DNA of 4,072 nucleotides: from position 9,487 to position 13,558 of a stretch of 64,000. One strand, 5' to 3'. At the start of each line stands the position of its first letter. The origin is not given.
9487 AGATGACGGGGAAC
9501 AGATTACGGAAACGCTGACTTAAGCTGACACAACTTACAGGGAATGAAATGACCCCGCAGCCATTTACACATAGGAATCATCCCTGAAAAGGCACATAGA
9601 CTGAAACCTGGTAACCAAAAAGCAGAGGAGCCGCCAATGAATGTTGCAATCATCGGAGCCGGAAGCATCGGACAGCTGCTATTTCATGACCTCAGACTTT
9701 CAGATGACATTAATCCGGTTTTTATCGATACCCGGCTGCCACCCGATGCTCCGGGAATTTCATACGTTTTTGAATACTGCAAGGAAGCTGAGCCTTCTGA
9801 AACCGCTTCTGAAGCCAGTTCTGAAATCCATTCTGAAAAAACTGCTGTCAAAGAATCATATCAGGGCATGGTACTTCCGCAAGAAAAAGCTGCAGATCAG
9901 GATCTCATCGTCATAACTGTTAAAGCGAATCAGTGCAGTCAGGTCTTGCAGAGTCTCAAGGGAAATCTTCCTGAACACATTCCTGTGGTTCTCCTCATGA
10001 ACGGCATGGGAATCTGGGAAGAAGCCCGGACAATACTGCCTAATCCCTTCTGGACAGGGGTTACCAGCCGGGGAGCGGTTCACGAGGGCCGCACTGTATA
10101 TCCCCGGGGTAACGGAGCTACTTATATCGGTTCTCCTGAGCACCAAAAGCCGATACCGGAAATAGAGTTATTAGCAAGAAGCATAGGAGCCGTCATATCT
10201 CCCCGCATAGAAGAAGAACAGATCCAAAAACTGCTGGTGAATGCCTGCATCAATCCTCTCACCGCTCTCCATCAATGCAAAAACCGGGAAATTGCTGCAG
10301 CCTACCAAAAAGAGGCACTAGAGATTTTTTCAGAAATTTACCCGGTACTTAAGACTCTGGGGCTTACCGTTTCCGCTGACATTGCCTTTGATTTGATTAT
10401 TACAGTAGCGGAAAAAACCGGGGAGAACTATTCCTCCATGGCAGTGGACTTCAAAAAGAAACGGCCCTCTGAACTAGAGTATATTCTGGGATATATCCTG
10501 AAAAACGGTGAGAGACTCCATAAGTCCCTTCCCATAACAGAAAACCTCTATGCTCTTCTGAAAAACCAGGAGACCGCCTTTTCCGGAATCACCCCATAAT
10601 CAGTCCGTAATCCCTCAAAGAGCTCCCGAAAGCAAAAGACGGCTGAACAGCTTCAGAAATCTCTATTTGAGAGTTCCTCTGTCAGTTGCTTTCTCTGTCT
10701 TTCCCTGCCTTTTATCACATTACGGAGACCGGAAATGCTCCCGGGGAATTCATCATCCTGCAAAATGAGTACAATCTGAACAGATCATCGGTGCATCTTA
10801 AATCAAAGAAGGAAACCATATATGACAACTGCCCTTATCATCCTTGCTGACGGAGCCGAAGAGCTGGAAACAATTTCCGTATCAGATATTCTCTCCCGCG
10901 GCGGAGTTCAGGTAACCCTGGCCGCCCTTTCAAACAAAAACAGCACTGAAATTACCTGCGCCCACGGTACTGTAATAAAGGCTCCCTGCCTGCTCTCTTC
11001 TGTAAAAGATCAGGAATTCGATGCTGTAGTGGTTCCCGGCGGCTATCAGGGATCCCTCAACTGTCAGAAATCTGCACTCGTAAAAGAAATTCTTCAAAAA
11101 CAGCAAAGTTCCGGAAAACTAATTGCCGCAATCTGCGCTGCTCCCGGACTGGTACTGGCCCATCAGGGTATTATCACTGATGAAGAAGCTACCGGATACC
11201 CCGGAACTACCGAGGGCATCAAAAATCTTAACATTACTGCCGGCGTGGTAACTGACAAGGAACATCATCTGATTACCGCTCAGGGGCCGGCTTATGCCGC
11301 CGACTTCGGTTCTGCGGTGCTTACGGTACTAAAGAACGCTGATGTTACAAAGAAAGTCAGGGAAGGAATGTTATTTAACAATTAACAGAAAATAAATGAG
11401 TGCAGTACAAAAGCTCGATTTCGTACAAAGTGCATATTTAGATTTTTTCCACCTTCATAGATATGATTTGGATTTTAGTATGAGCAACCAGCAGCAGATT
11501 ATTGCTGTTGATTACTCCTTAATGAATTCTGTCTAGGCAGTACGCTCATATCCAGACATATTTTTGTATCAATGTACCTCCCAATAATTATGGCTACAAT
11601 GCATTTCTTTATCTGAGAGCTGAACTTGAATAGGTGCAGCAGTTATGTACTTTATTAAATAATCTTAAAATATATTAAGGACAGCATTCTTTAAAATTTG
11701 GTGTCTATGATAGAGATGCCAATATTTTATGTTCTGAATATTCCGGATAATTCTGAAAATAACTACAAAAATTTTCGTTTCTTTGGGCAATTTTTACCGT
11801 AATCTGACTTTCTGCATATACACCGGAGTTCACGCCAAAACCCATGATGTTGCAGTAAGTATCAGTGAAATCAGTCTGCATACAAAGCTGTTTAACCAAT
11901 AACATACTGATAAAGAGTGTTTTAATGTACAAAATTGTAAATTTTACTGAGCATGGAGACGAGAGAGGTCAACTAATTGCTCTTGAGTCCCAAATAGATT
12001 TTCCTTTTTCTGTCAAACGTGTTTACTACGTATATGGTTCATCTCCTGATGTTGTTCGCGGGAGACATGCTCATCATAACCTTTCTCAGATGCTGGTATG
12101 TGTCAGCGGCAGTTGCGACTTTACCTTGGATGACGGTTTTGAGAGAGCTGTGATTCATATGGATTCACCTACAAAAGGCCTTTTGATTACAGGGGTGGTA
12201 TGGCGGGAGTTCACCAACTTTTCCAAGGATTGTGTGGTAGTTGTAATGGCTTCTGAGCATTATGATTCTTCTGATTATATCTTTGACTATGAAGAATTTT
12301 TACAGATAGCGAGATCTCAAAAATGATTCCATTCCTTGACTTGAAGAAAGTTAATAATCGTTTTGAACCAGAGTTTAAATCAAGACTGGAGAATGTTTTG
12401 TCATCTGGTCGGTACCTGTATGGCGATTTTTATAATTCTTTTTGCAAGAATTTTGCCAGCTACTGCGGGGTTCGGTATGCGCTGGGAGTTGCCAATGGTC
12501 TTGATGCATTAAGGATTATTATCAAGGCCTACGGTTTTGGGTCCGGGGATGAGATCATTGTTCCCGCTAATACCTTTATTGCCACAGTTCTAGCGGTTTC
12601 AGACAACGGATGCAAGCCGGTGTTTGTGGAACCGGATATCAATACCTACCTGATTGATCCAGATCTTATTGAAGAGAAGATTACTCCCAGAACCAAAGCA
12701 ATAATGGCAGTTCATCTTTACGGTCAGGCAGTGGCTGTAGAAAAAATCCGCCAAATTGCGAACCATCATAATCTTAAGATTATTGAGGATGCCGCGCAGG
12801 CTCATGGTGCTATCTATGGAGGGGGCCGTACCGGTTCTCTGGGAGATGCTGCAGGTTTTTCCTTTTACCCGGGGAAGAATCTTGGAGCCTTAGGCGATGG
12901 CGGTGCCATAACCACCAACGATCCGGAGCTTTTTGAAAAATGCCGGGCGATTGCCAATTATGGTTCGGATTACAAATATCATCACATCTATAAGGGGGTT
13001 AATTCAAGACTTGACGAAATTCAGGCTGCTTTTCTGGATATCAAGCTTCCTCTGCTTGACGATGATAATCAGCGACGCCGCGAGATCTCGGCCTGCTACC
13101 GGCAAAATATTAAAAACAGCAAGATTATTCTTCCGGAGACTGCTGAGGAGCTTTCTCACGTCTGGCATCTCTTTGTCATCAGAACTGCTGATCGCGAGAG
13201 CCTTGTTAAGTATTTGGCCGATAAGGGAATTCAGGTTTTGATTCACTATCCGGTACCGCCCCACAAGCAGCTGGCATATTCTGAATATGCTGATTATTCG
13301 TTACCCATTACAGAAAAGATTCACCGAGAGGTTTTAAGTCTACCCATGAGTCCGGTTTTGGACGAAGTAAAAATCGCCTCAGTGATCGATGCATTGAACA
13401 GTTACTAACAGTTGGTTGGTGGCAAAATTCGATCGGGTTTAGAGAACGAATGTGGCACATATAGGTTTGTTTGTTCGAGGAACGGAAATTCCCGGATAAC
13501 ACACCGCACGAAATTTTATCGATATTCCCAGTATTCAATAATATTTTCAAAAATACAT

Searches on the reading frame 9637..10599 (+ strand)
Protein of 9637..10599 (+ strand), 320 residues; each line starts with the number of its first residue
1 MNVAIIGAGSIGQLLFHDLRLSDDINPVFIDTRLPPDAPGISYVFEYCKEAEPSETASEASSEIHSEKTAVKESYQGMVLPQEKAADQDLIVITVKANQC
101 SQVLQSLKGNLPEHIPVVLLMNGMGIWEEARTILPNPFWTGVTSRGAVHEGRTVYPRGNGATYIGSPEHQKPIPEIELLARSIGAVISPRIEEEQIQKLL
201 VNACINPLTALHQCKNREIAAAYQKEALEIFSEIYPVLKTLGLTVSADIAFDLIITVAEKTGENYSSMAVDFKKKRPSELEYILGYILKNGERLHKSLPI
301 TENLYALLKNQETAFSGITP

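Call 61: search_protein_families(library=pfam, proteins=[window:9637-10599:+], max_evalue=0.001)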
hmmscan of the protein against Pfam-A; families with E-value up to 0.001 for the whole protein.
window:9637-10599:+ (320 aa): 3 families
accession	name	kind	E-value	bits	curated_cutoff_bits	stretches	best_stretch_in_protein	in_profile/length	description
PF08546.17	ApbA_C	-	3.4e-28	98.9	22.7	1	191-311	2-124/125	Ketopantoate reductase PanE/ApbA C terminal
PF02558.23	ApbA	-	8.7e-19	68.1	22.2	1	3-167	1-148/150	Ketopantoate reductase PanE/ApbA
PF03807.23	F420_oxidored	-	4.1e-05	24.5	21.6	0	70-115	39-87/94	NADP oxidoreductase coenzyme F420-dependent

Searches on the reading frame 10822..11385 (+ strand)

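Call 61: search_protein_families(library=pfam, proteins=[window:10822-11385:+], max_evalue=0.001)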
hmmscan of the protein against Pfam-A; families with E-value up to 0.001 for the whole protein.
window:10822-11385:+ (187 aa): 2 families
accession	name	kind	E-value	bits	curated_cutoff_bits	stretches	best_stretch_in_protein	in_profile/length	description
PF01965.30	DJ-1_PfpI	-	1.1e-34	120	26.6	1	3-167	2-163/165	DJ-1/PfpI family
PF07685.20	GATase_3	-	0.00051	20.1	27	1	64-146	39-121/196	CobB/CobQ-like glutamine amidotransferase domain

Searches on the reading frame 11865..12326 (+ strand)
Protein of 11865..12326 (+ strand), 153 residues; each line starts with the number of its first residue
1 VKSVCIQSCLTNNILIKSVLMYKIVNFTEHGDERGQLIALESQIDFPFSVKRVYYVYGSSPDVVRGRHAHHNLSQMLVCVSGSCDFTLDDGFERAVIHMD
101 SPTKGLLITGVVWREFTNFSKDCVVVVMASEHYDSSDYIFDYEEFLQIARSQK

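Call 3: search_protein_families(library=pfam, proteins=[window:11865-12326:+], max_evalue=0.01)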
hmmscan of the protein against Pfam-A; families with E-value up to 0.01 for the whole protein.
window:11865-12326:+ (153 aa): 2 families
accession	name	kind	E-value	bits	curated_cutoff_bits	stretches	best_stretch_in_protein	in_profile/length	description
PF05523.17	FdtA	-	7.8e-47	158.8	23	1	22-149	3-130/131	WxcM-like, C-terminal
PF14667.12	Polysacc_synt_C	-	0.0004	20.9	28.7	1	55-135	21-105/111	Polysaccharide biosynthesis C-terminal domain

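Call 4: search_protein_families(library=ncbifam, proteins=[window:11865-12326:+], max_evalue=0.01)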
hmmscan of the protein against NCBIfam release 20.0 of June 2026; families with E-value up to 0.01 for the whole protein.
window:11865-12326:+ (153 aa): 0 families

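Call 25: search_solved_structures(query=window:11925-12326:+, max_evalue=0.001)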
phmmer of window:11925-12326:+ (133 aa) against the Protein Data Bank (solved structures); distinct sequences matched with E-value up to 0.001: 12.
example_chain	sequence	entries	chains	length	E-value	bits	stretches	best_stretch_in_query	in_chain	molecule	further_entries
2pa7_A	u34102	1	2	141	5e-36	126.7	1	3-127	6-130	DTDP-6-deoxy-3,4-keto-hexulose isomerase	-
7n67_A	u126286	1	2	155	2.7e-35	124.4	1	2-129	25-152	FdtA domain-containing protein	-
2pae_A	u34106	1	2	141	4.9e-35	123.5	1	3-127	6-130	DTDP-6-deoxy-3,4-keto-hexulose isomerase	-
2pak_A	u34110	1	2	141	4.9e-35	123.5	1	3-127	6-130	DTDP-6-deoxy-3,4-keto-hexulose isomerase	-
2pam_A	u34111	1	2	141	4.7e-34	120.3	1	3-127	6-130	DTDP-6-deoxy-3,4-keto-hexulose isomerase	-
5tpu_A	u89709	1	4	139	5e-33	117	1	3-127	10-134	Putative uncharacterized protein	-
4zu7_A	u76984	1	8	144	1.2e-31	112.5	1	4-130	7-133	QdtA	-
4o9e_A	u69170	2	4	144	2.3e-31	111.6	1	4-130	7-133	QdtA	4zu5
4o9g_A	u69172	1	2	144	2.2e-30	108.4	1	4-130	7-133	QdtA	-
5tpv_A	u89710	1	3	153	2.8e-28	101.6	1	2-129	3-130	WlaRA, TDP-fucose-3,4-ketoisomerase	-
4zu4_A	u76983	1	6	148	7.4e-27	97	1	11-129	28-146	WxcM-like protein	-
4mzu_A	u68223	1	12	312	3.6e-26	94.8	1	11-130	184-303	WxcM-like protein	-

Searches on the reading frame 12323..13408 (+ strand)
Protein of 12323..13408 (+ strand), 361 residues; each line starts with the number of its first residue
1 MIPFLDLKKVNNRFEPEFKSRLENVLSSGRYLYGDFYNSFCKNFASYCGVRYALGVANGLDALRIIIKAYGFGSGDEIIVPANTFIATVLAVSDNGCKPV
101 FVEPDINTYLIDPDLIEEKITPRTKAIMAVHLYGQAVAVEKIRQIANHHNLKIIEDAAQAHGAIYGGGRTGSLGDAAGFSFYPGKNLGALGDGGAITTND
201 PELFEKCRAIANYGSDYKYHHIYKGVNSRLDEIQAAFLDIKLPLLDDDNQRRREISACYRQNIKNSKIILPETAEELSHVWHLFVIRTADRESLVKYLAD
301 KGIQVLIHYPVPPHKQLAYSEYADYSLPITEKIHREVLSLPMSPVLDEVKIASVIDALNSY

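Call 3: search_protein_families(library=pfam, proteins=[window:12323-13408:+], max_evalue=0.01)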
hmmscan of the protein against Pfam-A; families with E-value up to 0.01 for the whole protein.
window:12323-13408:+ (361 aa): 4 families
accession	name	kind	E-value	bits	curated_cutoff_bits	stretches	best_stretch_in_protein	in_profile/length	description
PF01041.23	DegT_DnrJ_EryC1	-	7.6e-110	368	19.8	1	16-358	5-359/360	DegT/DnrJ/EryC1/StrS aminotransferase family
PF00155.27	Aminotran_1_2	-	8.4e-06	25.6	19.7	1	30-162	37-191/361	Aminotransferase class I and II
PF00266.25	Aminotran_5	-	0.00019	20.9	21.5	1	61-162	72-181/371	Aminotransferase class-V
PF25649.1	Rotavirus_VP2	-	0.0087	14.3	27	0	81-157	129-205/984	Rotavirus inner capsid protein VP2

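Call 4: search_protein_families(library=ncbifam, proteins=[window:12323-13408:+], max_evalue=0.01)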
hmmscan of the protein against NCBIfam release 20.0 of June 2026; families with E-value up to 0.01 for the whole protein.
window:12323-13408:+ (361 aa): 24 families
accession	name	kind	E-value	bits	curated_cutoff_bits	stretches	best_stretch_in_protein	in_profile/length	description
TIGR03588.1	PseC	equivalog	1.1e-63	215.5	423.5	1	23-359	18-377/380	UDP-4-amino-4,6-dideoxy-N-acetyl-beta-L-altrosamine transaminase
NF008687.0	PRK11706.1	equivalog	2.8e-57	194.2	375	1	21-360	16-372/375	dTDP-4-amino-4,6-dideoxygalactose transaminase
TIGR04181.1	NHT_00031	hypoth_equivalog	1.4e-55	188.7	420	1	33-343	28-359/359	LegC family aminotransferase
TIGR04427.1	PLP_DesI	equivalog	4.4e-55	187.4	650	1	18-357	34-378/390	dTDP-4-dehydro-6-deoxyglucose aminotransferase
NF008658.2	PRK11658.1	equivalog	8.7e-55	185.9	631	1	21-360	19-375/379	UDP-4-amino-4-deoxy-L-arabinose aminotransferase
NF011936.0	PRK15407.1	equivalog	3.1e-43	148.1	423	2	31-216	61-253/440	lipopolysaccharide biosynthesis protein RfbH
TIGR02379.1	ECA_wecE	subfamily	4.3e-43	147.5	434.85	1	71-359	67-372/376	dTDP-4-amino-4,6-dideoxy-D-glucose transaminase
NF004621.0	PRK05957.1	equivalog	3.9e-08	32.4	498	1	74-158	112-201/389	pyridoxal phosphate-dependent aminotransferase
NF005816.0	PRK07682.1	equivalog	1.1e-06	27.5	620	1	57-159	100-205/390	aminotransferase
NF041364.1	GntC_guanitoxin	equivalog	1.6e-05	24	415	1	63-157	73-174/356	guanitoxin biosynthesis PLP-dependent (S)-gamma-hydroxy-L-arginine cyclodehydratase GntC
NF005305.0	PRK06836.1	equivalog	6.9e-05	22.2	376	1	62-128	110-175/396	pyridoxal phosphate-dependent aminotransferase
TIGR01977.1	am_tr_V_EF2568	hypoth_equivalog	7e-05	22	377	1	107-164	121-181/376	cysteine desulfurase family protein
NF006230.0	PRK08363.1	equivalog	0.00018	20.5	534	1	61-157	104-206/398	alanine aminotransferase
NF006095.0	PRK08247.1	equivalog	0.00083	18.2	585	1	55-157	73-174/369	methionine biosynthesis PLP-dependent protein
NF005817.0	PRK07683.1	equivalog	0.0011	17.7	575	1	72-146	110-187/387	aminotransferase A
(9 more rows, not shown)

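Call 26: search_solved_structures(query=window:12323-13408:+, max_evalue=1e-40)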
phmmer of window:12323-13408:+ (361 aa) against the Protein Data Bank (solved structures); distinct sequences matched with E-value up to 1e-40: 27.
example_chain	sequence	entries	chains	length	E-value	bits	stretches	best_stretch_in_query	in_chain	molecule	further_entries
7n63_A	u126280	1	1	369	1.5e-148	498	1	1-359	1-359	Putative aminotransferase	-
5u1z_A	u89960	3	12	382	3.4e-145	487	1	4-360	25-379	Putative aminotransferase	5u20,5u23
5u21_A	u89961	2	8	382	2.3e-144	484.2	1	4-360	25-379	Putative aminotransferase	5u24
3frk_A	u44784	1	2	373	4.4e-125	420.8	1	2-360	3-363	QdtB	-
7b0d_A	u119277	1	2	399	2.5e-108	365.7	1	1-357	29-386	Glutamine--scyllo-inositol transaminase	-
2oga_A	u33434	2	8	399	2.8e-102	345.8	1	2-359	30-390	Transaminase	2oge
3nyu_A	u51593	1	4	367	4.4e-81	276.1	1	1-358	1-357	Aminotransferase WbpE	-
3nu7_A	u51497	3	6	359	4.9e-81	275.9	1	1-358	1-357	Aminotransferase WbpE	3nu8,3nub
3nys_A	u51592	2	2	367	3e-80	273.3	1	1-358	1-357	Aminotransferase WbpE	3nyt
8e75_A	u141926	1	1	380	1.9e-77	264.2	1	1-354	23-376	DegT/DnrJ/EryC1/StrS aminotransferase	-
8e77_A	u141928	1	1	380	1.9e-77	264.2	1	1-354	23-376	DegT/DnrJ/EryC1/StrS aminotransferase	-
4k2b_A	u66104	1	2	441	6.6e-61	209.7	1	2-345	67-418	NTD biosynthesis operon protein NtdA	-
4k2i_A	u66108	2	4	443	6.7e-61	209.7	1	2-345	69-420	NTD biosynthesis operon protein NtdA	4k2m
4qgr_A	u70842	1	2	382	8e-61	209.4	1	3-357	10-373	DegT/DnrJ/EryC1/StrS aminotransferase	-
3uwc_A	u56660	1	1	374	4.9e-60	206.9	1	7-357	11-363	Nucleotide-sugar aminotransferase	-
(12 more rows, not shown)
